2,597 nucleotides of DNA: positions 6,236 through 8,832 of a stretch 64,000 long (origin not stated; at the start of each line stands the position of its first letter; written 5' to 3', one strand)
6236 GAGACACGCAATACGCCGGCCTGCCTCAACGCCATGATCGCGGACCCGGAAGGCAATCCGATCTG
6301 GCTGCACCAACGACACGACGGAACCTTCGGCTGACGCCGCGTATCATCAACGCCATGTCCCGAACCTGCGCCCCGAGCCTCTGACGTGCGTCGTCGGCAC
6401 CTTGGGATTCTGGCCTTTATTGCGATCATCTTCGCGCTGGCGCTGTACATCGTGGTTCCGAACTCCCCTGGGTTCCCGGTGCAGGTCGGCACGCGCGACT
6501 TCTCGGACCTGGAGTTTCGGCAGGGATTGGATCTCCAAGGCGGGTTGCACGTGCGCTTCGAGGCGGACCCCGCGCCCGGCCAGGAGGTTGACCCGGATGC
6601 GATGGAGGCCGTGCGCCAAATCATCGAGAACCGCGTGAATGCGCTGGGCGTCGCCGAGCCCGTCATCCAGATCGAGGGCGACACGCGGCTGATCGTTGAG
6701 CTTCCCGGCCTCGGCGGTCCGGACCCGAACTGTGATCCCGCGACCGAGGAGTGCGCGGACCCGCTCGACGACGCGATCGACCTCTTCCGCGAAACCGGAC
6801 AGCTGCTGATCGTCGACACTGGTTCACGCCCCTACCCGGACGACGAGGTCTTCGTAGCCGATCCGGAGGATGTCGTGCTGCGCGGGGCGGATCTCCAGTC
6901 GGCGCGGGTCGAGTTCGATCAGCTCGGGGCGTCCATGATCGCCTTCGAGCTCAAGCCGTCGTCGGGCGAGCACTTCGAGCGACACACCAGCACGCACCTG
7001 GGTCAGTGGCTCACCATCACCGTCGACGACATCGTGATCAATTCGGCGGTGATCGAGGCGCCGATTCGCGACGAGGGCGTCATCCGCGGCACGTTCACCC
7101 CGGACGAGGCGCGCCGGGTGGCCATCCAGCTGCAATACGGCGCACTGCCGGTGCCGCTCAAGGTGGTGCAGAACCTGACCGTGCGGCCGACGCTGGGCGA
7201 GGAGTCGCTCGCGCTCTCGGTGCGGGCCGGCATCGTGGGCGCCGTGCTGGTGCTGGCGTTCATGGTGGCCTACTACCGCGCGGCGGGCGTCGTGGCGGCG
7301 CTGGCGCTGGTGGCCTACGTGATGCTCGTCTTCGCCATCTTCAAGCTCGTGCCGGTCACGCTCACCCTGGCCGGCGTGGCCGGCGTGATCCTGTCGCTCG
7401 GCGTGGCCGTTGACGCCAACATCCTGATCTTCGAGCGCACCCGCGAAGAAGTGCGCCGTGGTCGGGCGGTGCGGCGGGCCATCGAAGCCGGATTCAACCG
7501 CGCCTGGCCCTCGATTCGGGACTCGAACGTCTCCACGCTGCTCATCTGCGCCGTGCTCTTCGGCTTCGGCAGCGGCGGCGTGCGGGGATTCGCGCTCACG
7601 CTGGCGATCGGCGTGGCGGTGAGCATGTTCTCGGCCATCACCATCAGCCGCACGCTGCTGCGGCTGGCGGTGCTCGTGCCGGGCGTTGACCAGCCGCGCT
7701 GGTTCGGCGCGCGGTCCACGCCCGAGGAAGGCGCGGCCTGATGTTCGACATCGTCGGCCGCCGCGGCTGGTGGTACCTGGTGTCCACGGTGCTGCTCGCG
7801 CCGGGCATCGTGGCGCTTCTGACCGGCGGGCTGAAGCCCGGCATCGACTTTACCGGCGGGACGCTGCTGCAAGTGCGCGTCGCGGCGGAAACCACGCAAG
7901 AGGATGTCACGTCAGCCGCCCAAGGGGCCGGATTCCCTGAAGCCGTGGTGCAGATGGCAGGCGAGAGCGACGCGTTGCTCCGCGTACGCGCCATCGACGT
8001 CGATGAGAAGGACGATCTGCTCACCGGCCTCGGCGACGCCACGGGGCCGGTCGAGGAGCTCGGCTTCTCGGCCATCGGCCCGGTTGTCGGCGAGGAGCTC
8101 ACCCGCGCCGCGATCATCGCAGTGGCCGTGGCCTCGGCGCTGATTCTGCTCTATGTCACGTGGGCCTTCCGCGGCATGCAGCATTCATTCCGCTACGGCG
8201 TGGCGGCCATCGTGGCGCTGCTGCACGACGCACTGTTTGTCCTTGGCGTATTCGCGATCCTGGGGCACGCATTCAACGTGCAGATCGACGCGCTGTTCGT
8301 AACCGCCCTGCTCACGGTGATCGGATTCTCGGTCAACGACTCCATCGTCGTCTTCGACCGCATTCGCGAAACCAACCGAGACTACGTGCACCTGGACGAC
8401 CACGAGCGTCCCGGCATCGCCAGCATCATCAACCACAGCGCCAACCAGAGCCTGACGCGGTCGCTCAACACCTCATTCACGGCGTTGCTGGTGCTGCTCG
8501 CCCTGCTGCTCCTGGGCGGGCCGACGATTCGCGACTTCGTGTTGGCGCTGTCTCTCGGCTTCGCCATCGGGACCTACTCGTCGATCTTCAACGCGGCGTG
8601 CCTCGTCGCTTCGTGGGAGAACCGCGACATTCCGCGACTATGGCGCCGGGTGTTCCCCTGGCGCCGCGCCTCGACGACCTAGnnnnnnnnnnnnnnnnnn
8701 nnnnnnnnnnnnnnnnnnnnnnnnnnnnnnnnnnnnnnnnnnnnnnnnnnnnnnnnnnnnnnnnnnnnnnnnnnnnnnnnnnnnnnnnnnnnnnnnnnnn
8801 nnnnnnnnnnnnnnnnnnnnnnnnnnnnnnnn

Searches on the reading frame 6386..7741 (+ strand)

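Call 59: search_protein_families(library=ncbifam, proteins=[window:6386-7741:+], max_evalue=0.00001)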
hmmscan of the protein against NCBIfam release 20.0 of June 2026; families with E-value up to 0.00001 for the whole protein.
window:6386-7741:+ (451 aa): 20 families
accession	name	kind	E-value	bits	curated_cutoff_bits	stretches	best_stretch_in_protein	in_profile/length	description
NF009583.0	PRK13024.1-3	subfamily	2.8e-110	369.5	721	1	10-429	9-432/755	protein translocase subunit SecDF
TIGR01129.1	secD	equivalog_domain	1.9e-106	356.6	244.4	1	47-425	2-397/397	protein translocase subunit SecD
NF009585.0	PRK13024.1-5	equivalog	1.1e-75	255.4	1037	1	164-426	382-645/993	protein translocase subunit SecDF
NF011315.0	PRK14726.1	equivalog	3.3e-73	247.1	1249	1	76-427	166-523/855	protein translocase subunit SecDF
NF009581.0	PRK13024.1-1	equivalog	2.6e-66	224.2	1058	2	229-443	211-426/752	protein translocase subunit SecDF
NF009584.0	PRK13024.1-4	equivalog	7.4e-65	219.7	1171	1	45-439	33-423/759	protein translocase subunit SecDF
TIGR00916.1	2A0604s01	subfamily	1.7e-64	217.6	148.6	1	189-418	1-231/231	SecD/SecF family protein translocase subunit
NF009545.0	PRK12933.1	equivalog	1.4e-58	198.8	728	1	68-428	227-593/604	protein translocase subunit SecD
NF009580.0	PRK13023.1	equivalog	6.9e-50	170.1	1153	1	44-425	62-444/775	protein translocase subunit SecDF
NF009540.0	PRK12911.1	equivalog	1.3e-48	165.2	1878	1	202-422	835-1055/1403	bifunctional preprotein translocase subunit SecD/SecF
NF009582.0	PRK13024.1-2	equivalog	2e-34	118.7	723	1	211-430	269-489/859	protein translocase subunit SecDF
NF006218.0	PRK08343.1-4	subfamily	8.8e-27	93.9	383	2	163-415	116-375/392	preprotein translocase subunit SecD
NF006216.0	PRK08343.1-2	equivalog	4.9e-24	85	519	1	240-415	310-488/506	preprotein translocase subunit SecD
TIGR00966.2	transloc_SecF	equivalog_domain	3.1e-23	82.7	160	1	255-425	106-276/279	protein translocase subunit SecF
NF046001.1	SecDF_plasm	equivalog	3.6e-21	75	500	1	236-429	312-504/878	protein translocase subunit SecDF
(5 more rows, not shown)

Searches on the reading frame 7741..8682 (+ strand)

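Call 59: search_protein_families(library=ncbifam, proteins=[window:7741-8682:+], max_evalue=0.00001)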
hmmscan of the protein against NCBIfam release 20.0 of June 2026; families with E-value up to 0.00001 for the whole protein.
window:7741-8682:+ (313 aa): 19 families
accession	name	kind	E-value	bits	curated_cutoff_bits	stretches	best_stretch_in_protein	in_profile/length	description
TIGR00966.2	transloc_SecF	equivalog_domain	1.4e-82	277.3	160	1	2-292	1-279/279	protein translocase subunit SecF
NF009583.0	PRK13024.1-3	subfamily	1.6e-73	248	721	1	2-296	457-737/755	protein translocase subunit SecDF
NF009581.0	PRK13024.1-1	equivalog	1.3e-64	218.7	1058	1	2-297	449-734/752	protein translocase subunit SecDF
NF009585.0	PRK13024.1-5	equivalog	1.1e-62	212.4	1037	2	110-295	803-980/993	protein translocase subunit SecDF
NF011315.0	PRK14726.1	equivalog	4.7e-50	170.5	1249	1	6-295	551-830/855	protein translocase subunit SecDF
NF009584.0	PRK13024.1-4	equivalog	9.1e-50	169.8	1171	1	12-292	461-731/759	protein translocase subunit SecDF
TIGR00916.1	2A0604s01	subfamily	4.5e-42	144.2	148.6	1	97-282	61-231/231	SecD/SecF family protein translocase subunit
NF009580.0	PRK13023.1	equivalog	1.2e-33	116.3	1153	1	17-291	484-749/775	protein translocase subunit SecDF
NF009582.0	PRK13024.1-2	equivalog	1.1e-31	109.6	723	1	116-295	657-827/859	protein translocase subunit SecDF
NF009540.0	PRK12911.1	equivalog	8e-26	89.7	1878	1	118-289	1230-1391/1403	bifunctional preprotein translocase subunit SecD/SecF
NF046001.1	SecDF_plasm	equivalog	5e-16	57.9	500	1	119-293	680-847/878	protein translocase subunit SecDF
NF009545.0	PRK12933.1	equivalog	1.6e-12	46.8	728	1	93-297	411-598/604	protein translocase subunit SecD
NF006355.0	PRK08578.1-3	equivalog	6.9e-11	41.9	421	1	17-208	31-210/290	preprotein translocase subunit SecF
NF041305.1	SecF_Halo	equivalog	8.6e-11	41.7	420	1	22-212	36-214/289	protein translocase subunit SecF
NF006354.0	PRK08578.1-2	equivalog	1.3e-10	41.2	353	1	20-208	30-203/296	preprotein translocase subunit SecF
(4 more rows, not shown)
